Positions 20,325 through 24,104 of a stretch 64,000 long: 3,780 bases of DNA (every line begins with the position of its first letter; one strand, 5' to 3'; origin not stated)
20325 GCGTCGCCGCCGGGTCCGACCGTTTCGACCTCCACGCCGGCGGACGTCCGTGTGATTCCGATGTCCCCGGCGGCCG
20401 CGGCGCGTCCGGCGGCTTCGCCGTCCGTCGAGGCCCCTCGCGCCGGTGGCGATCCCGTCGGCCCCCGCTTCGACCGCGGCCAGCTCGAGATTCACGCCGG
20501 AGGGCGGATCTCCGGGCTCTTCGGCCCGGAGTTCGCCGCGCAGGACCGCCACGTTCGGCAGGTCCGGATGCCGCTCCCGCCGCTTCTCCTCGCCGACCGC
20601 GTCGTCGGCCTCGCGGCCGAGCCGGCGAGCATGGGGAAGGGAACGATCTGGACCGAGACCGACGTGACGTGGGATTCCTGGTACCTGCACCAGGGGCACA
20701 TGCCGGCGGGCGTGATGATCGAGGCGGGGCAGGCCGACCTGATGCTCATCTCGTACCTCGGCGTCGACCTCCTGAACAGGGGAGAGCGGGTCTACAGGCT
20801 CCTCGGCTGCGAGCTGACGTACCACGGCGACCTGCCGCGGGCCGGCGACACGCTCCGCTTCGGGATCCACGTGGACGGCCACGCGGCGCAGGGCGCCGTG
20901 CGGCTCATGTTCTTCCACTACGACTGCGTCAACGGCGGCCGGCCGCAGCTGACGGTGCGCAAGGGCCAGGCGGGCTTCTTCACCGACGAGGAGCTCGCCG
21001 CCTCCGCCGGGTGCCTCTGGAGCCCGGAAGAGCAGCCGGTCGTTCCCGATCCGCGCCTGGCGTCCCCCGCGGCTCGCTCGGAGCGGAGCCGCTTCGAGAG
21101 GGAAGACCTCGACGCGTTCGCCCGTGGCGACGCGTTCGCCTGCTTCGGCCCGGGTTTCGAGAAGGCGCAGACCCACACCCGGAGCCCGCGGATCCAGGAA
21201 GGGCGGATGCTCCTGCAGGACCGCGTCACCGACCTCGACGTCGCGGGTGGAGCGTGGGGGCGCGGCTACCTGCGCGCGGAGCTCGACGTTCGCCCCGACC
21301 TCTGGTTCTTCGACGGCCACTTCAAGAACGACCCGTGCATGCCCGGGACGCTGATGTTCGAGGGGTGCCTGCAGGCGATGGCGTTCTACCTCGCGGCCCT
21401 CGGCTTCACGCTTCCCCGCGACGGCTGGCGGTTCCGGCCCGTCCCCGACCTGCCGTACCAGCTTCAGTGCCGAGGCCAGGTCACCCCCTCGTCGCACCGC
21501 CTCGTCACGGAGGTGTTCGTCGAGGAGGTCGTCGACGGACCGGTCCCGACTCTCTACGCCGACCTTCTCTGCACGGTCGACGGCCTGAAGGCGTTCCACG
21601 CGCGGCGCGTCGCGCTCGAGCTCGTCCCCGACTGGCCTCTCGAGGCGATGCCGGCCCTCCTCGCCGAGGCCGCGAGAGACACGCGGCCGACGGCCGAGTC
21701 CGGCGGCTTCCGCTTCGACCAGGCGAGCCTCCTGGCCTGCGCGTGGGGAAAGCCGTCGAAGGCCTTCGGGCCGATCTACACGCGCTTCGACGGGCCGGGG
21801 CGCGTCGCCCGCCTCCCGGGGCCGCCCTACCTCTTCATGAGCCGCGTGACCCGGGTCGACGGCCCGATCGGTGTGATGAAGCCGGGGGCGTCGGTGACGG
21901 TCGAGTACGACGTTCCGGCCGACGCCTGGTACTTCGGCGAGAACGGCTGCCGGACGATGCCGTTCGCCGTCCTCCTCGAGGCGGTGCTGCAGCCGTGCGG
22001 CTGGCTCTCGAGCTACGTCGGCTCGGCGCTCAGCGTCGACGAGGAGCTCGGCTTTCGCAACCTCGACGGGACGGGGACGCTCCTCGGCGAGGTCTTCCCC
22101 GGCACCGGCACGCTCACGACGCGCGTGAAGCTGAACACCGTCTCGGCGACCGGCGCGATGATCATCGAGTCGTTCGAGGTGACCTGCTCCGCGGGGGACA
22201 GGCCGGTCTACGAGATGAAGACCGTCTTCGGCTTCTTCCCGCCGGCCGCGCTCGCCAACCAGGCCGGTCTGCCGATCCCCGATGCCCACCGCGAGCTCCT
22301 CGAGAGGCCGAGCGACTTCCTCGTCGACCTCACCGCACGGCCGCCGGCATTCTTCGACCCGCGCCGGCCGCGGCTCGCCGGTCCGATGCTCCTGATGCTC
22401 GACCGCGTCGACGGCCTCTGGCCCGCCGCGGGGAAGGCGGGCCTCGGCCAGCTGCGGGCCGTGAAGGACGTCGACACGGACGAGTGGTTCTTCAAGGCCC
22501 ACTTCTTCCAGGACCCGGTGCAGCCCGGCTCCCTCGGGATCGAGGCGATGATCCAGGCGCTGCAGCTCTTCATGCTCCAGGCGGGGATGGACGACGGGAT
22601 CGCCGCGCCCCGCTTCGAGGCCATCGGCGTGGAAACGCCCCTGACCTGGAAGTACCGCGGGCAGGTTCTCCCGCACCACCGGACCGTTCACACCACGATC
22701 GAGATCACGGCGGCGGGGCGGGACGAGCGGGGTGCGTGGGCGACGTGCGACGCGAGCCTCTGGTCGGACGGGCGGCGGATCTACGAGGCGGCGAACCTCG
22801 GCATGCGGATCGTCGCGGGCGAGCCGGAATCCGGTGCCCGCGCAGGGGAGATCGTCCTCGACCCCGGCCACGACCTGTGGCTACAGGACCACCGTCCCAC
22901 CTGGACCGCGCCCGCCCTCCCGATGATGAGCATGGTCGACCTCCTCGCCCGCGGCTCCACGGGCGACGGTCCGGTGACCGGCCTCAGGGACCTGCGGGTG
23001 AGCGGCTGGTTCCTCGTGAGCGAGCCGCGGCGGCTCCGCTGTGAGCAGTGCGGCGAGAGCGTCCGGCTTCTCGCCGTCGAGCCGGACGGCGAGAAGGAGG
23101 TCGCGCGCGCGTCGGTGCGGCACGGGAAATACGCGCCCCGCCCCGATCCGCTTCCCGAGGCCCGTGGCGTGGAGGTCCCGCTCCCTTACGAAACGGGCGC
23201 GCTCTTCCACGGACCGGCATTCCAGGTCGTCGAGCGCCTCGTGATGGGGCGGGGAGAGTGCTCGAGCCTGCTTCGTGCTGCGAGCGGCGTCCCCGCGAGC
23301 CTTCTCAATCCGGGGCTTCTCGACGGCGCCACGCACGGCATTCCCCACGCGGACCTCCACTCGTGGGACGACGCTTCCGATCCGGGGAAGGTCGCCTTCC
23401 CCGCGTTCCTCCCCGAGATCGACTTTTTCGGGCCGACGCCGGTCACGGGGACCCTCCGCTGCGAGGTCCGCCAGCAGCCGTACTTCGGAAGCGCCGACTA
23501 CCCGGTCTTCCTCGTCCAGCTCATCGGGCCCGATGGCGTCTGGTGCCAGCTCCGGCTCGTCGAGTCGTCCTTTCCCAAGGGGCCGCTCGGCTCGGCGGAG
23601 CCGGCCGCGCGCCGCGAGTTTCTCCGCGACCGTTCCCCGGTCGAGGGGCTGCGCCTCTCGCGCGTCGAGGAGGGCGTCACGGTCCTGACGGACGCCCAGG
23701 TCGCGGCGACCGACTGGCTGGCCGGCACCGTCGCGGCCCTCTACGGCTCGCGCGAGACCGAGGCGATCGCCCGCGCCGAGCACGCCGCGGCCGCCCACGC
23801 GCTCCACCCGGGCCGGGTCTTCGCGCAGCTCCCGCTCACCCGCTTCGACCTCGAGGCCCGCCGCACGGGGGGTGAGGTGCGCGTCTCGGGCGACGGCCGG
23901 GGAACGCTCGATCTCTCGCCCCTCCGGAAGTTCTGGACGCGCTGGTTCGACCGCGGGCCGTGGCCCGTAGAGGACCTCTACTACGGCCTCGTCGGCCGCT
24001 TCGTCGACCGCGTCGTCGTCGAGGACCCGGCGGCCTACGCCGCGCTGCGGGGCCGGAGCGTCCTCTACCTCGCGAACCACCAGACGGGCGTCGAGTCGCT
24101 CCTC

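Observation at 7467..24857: Complete myxobacterial-architecture PUFA/secondary-lipid synthase cluster with only two ACPs and a C-terminal AGPAT fusion, in a genome that otherwise looks acidobacterial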

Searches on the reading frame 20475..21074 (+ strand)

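Call 42: search_protein_families(library=pfam, proteins=[window:20475-21074:+], max_evalue=0.01)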
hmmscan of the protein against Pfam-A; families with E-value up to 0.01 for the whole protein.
window:20475-21074:+ (200 aa): 1 family
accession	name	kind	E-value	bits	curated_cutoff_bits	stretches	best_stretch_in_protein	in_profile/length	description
PF07977.19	FabA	-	1.2e-05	25.4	23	1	33-135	2-112/138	FabA-like domain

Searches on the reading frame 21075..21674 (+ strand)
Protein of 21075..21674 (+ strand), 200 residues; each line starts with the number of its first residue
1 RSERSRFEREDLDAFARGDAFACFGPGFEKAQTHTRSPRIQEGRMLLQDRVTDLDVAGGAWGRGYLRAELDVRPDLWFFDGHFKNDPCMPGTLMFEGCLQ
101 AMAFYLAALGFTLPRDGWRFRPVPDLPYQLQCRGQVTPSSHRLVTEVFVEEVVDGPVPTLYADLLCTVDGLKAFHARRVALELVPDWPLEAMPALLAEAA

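Call 42: search_protein_families(library=pfam, proteins=[window:21075-21674:+], max_evalue=0.01)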
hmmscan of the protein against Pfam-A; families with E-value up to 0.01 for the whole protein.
window:21075-21674:+ (200 aa): 1 family
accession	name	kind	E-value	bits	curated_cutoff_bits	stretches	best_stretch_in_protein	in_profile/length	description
PF07977.19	FabA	-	1.5e-37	128.7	23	1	43-176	4-137/138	FabA-like domain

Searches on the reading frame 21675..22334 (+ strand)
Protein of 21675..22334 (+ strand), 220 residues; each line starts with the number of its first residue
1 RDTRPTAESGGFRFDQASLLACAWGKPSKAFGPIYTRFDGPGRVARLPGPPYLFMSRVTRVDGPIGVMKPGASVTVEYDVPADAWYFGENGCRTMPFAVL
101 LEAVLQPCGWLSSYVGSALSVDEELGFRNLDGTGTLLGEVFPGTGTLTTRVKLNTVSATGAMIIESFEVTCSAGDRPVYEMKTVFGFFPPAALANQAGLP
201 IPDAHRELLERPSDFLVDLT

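Call 42: search_protein_families(library=pfam, proteins=[window:21675-22334:+], max_evalue=0.01)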
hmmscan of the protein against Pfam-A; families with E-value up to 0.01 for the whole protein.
window:21675-22334:+ (220 aa): 1 family
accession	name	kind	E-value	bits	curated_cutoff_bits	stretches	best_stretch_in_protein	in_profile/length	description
PF07977.19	FabA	-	3.6e-06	27.1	23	1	47-181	1-137/138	FabA-like domain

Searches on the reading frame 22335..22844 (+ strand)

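Call 42: search_protein_families(library=pfam, proteins=[window:22335-22844:+], max_evalue=0.01)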
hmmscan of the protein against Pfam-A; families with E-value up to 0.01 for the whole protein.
window:22335-22844:+ (170 aa): 1 family
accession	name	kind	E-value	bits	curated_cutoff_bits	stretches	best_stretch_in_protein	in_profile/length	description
PF07977.19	FabA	-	7.4e-40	136.2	23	1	15-152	2-137/138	FabA-like domain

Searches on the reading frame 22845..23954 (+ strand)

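Call 42: search_protein_families(library=pfam, proteins=[window:22845-23954:+], max_evalue=0.01)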
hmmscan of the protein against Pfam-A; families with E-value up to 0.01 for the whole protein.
window:22845-23954:+ (370 aa): 1 family
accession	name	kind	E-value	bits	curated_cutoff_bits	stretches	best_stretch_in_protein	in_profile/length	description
PF14765.12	PS-DH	-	0.0002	21.4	23.7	1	119-209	30-119/166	Polyketide synthase dehydratase N-terminal domain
